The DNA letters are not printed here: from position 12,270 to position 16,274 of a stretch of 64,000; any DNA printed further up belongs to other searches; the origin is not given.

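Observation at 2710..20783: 18-kb single-strand defence-type island in an otherwise reduced, housekeeping-dense endosymbiont-like genome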

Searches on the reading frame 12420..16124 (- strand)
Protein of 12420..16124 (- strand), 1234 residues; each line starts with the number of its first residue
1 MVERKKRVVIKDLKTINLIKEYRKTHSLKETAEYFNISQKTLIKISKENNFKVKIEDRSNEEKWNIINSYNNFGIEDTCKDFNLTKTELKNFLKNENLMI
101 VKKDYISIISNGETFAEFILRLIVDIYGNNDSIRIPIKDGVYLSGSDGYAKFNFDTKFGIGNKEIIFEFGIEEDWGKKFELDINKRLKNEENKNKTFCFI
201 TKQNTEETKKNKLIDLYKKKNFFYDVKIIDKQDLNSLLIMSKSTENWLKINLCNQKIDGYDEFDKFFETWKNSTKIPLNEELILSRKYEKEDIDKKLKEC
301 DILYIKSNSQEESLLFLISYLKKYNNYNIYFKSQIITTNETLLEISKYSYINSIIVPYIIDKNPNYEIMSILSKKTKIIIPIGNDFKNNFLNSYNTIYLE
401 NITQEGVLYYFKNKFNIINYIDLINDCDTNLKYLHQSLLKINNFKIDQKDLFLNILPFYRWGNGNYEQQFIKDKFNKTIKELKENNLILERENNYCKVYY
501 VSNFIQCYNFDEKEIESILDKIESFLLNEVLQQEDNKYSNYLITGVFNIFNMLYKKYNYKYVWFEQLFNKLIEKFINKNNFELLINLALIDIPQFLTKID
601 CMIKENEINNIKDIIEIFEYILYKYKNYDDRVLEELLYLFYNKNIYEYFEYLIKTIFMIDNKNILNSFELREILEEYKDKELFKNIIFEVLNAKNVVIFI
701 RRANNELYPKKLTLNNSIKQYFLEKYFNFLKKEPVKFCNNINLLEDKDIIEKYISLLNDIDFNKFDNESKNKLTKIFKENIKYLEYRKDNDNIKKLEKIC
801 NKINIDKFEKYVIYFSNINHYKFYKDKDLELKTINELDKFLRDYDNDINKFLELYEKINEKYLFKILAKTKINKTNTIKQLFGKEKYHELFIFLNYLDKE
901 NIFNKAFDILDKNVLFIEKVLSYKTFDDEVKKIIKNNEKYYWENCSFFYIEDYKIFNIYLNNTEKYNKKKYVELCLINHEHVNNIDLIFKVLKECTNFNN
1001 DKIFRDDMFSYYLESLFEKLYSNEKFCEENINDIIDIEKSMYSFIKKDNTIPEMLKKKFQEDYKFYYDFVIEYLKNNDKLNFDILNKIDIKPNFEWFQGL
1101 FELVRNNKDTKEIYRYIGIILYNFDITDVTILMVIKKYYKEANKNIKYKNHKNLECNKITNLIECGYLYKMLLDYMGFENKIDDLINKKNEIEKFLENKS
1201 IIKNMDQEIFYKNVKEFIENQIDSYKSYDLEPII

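Call 5: search_protein_families(library=pfam, proteins=[window:12420-16124:-], max_evalue=0.01)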
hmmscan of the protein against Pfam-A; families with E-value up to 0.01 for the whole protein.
window:12420-16124:- (1234 aa): 0 families

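Call 6: search_protein_families(library=padloc, proteins=[window:12420-16124:-], max_evalue=0.01)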
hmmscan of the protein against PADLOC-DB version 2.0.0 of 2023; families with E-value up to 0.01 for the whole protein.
window:12420-16124:- (1234 aa): 0 families

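Call 24: find_homologous_proteins(query=window:12420-16124:-, max_evalue=0.001)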
Query window:12420-16124:- (1234 aa): 2 proteins with E <= 0.001 among 8000 candidates.
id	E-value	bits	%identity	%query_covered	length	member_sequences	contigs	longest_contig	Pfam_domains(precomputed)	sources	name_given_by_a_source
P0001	0.0e+0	2630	100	100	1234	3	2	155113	-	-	-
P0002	2.3e-20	91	35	20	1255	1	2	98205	-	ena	-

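Call 26: find_encoding_contigs(protein=P0002, flank=10000, max_places=4)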
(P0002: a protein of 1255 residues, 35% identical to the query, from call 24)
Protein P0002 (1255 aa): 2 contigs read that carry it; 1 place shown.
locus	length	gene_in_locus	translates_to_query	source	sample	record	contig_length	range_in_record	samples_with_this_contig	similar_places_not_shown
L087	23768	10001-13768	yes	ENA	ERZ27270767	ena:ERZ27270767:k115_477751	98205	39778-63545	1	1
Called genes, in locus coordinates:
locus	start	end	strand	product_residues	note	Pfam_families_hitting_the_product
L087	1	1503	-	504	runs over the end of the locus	PF00817:IMS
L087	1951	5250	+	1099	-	PF13091:PLDc_2, PF04851:ResIII (faint), PF00176:SNF2-rel_dom, PF00271:Helicase_C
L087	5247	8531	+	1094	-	PF02384:N6_Mtase (faint), PF07669:Eco57I, PF12950:TaqI_C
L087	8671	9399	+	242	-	PF05013:FGase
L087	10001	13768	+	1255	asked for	-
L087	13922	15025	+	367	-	PF13776:DUF4172, PF02661:Fic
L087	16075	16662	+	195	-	-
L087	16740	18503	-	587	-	PF13292:DXP_synthase_N, PF00456:Transketolase_N (weak), PF13292:DXP_synthase_N (weak), PF02779:Transket_pyr, PF02780:Transketolase_C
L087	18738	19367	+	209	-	PF12682:Flavodoxin_4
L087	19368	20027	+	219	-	PF12801:Fer4_5, PF00037:Fer4 (faint), PF12837:Fer4_6 (faint), PF13237:Fer4_10 (weak), PF14697:Fer4_21 (weak)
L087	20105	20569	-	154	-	-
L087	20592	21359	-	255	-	PF03372:Exo_endo_phos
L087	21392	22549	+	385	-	PF00438:S-AdoMet_synt_N, PF02772:S-AdoMet_synt_M, PF02773:S-AdoMet_synt_C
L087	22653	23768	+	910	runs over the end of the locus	PF05170:AsmA, PF05359:DUF748, PF27414:TP_0324_N (weak)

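Call 30: search_protein_families(library=ncbifam, proteins=[window:12420-16124:-], max_evalue=0.01)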
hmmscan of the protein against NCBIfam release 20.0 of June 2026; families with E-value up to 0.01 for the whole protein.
window:12420-16124:- (1234 aa): 0 families

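Call 35: search_solved_structures(query=window:12420-16124:-, max_evalue=1)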
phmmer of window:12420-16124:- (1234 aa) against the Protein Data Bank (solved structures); distinct sequences matched with E-value up to 1: 0.

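Call 52: search_protein_families(library=padloc, proteins=[L087:10001-13768:+, L087:1951-5250:+, L087:5247-8531:+], max_evalue=0.001)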
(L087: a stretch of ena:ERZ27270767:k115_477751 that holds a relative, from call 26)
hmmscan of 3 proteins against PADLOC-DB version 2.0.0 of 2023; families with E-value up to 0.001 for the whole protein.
L087:10001-13768:+ (1255 aa): 0 families

L087:1951-5250:+ (1099 aa): 25 families
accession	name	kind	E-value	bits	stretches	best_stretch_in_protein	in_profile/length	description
PDLC01075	C3a139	-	1.1e-39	134.5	1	30-857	29-774/948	HKD+Snf2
PDLC02623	DrmD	-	5.7e-33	111.7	2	678-904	501-715/1040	DrmD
PDLC02621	DrmD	-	4.5e-30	102.6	1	528-828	378-641/1040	DrmD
PDLC00659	HmaA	-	6.2e-23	78.6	1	515-814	340-615/1176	SNF2 helicase / DEAD-box helicase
PDLC02619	DrmD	-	4e-21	72.9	2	763-970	487-673/872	DrmD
PDLC02193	PLD_Helicase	-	1.8e-19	67.4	1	667-812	649-802/905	-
PDLC02500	BrxHI|BrxHII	-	6.1e-17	59.5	1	687-848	458-608/933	BrxHI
PDLC02843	DpdE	-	8.6e-16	55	2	281-402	179-312/1091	DpdE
PDLC02572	DrmA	-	1.2e-15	54.6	1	684-815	493-627/1043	DrmA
PDLC02840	DpdE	-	1.6e-15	54.5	2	282-403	181-318/1091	DpdE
PDLC02504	BrxHI|BrxHII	-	6.5e-15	52.1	1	666-860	445-628/971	BrxHII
PDLC02632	DrmD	-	3.2e-14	50.4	1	667-833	478-645/662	DrmD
PDLC02620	DrmD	-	1.7e-11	40.9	1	708-855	485-619/1060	DrmD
PDLC02625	DrmD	-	2.6e-11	40.8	1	668-813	228-373/792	DrmD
PDLC02624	DrmD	-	3.4e-11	40.4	1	671-813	324-469/652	DrmD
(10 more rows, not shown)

L087:5247-8531:+ (1094 aa): 28 families (the best 25 are shown)
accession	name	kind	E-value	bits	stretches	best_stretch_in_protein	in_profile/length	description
PDLC03601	REase_MTase_IIG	-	1.4e-70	236.4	2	155-560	201-579/1110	Type IIG restriction enzyme-methyltransferase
PDLC03596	REase_MTase_IIG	-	7.8e-54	181.1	3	87-409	106-477/1148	Type IIG restriction enzyme-methyltransferase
PDLC03612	REase_MTase_IIG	-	9.4e-52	174.4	2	245-825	319-926/1247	Type IIG restriction enzyme-methyltransferase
PDLC03237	MTase_II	-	8.1e-28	94.8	1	730-1073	279-620/1036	Type II methyltransferase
PDLC02643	DrmMI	-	2e-22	76.9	1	357-769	548-943/1347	DrmMI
PDLC03604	REase_MTase_IIG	-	3.7e-21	72.9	2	419-547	384-509/1011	Type IIG restriction enzyme-methyltransferase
PDLC03348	MTase_II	-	2.2e-19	67.5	1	697-1086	347-708/727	Type II methyltransferase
PDLC03338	MTase_II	-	9.6e-18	62.2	1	695-800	244-342/604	Type II methyltransferase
PDLC02638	DrmMI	-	1.1e-17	61.6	1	360-720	550-895/935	DrmMI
PDLC03609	REase_MTase_IIG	-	1.6e-15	54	2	168-545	196-537/1066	Type IIG restriction enzyme-methyltransferase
PDLC03335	MTase_II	-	2e-14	51.2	1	690-814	189-306/607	Type II methyltransferase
PDLC03629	REase_MTase_IIG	-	2e-14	50.4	1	162-539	160-535/1182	Type IIG restriction enzyme-methyltransferase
PDLC03347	MTase_II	-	2.1e-13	47.8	2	696-825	92-215/488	Type II methyltransferase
PDLC02644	DrmMI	-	5.4e-10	35.8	1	356-542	57-231/988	DrmMI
PDLC02529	PglX|PglXI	-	3.6e-09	32.9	1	422-549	226-331/1189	PglX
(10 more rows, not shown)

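Call 58: search_solved_structures(query=A3, max_evalue=10)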
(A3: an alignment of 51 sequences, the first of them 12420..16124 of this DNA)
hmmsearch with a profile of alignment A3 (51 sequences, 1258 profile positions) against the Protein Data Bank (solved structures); distinct sequences matched with E-value up to 10: 8.
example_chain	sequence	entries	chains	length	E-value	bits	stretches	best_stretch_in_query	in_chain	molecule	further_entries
5ks9_E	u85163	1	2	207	0.13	12.9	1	179-234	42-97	Bel502 TCR alpha TRAV20*01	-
9jix_A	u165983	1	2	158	0.23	12.1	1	244-294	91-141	De Novo Designed ATPase, PL2x4_2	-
7dvn_A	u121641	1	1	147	0.25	12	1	815-929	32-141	MarR family transcriptional regulator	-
6xco_D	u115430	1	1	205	0.9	10.1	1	179-230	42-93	T-CELL-RECEPTOR, A1.9-alpha chain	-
3mv7_D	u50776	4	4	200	1.1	9.9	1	179-229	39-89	alpha chain of the TK3 TCR | TK3 TCR alpha chain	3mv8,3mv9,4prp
4pri_D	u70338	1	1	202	1.1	9.9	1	179-229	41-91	TK3 TCR alpha chain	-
4prh_D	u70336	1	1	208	1.1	9.8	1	179-229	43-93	TK3 TCR alpha chain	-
5ksb_E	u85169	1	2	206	1.3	9.6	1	179-228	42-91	T15 TCR alpha TRAV20*02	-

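Call 64: find_homologous_proteins(query=A3, max_evalue=1e-10)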
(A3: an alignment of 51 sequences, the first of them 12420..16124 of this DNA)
Query A3 (51 sequences) (1234 aa, profile of the alignment): 6 proteins with E <= 1e-10 among 8000 candidates.
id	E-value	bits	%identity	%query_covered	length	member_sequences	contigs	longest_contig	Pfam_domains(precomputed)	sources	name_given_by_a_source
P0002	0.0e+0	1079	35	20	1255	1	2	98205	-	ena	-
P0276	8.8e-157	542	29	13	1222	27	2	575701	-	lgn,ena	-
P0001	1.3e-133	465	100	100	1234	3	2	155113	-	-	-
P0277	3.8e-128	447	29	3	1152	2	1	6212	-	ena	-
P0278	2.1e-47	180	26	6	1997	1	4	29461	-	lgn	-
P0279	1.9e-46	176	26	6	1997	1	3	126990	-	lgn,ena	-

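Call 72: find_encoding_contigs(protein=P0276, flank=10000, max_places=3)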
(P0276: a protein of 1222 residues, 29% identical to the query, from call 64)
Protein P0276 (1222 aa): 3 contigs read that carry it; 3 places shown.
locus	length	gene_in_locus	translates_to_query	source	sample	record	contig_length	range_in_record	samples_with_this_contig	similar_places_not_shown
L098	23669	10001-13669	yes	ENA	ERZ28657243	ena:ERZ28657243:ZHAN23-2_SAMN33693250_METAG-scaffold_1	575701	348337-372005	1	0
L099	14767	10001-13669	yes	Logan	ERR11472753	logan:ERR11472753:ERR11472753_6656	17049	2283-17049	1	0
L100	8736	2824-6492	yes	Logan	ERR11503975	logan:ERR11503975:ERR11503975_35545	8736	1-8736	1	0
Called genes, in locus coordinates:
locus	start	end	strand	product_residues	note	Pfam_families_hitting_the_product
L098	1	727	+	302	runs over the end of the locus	PF01370:Epimerase, PF16363:GDP_Man_Dehyd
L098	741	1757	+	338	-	PF01501:Glyco_transf_8, PF18404:Glyco_transf_24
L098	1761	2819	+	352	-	PF01075:Glyco_transf_9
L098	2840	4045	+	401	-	PF04932:Wzy_C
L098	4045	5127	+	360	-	PF01075:Glyco_transf_9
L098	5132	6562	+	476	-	-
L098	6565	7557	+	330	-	PF00294:PfkB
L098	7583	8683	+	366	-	PF04230:PS_pyruv_trans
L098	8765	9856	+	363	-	PF00037:Fer4 (weak), PF12797:Fer4_2 (weak), PF12837:Fer4_6 (weak), PF04432:FrhB_FdhB_C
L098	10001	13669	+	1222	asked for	-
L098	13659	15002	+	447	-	PF00069:Pkinase, PF07714:PK_Tyr_Ser-Thr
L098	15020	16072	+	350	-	PF01073:3Beta_HSD, PF01370:Epimerase, PF02719:Polysacc_synt_2, PF04321:RmlD_sub_bind, PF07993:NAD_binding_4, PF16363:GDP_Man_Dehyd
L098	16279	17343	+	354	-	-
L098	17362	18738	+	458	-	PF01938:TRAM, PF05958:tRNA_U5-meth_tr, PF03602:Cons_hypoth95 (weak), PF05175:MTS (weak), PF06325:PrmA (weak), PF08241:Methyltransf_11 (weak), PF13649:Methyltransf_25, PF13847:Methyltransf_31, +1 more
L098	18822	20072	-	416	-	PF07660:STN, PF03958:Secretin_N, PF00263:Secretin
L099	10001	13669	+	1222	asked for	-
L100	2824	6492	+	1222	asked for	-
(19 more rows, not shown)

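Call 89: search_protein_families(library=phrogs, proteins=[window:12420-16124:-, P0002, P0276], max_evalue=1)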
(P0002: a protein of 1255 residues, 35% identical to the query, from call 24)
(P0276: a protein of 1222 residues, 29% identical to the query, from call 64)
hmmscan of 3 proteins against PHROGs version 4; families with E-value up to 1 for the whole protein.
window:12420-16124:- (1234 aa): 2 families
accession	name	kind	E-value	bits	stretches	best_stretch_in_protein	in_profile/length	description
phrog_9129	-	unknown function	0.024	15.7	1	12-57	72-117/184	-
phrog_125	-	DNA, RNA and nucleotide metabolism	0.18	12.3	1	16-78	169-231/254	DNA invertase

P0002 (1255 aa): 1 family
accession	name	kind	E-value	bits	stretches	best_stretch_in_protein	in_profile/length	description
phrog_18693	-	unknown function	1.8e-75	255.5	1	1-1249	1-1243/1258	-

P0276 (1222 aa): 1 family
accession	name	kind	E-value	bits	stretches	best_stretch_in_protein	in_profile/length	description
phrog_18693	-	unknown function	4.1e-44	151.5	1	295-1219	319-1250/1258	-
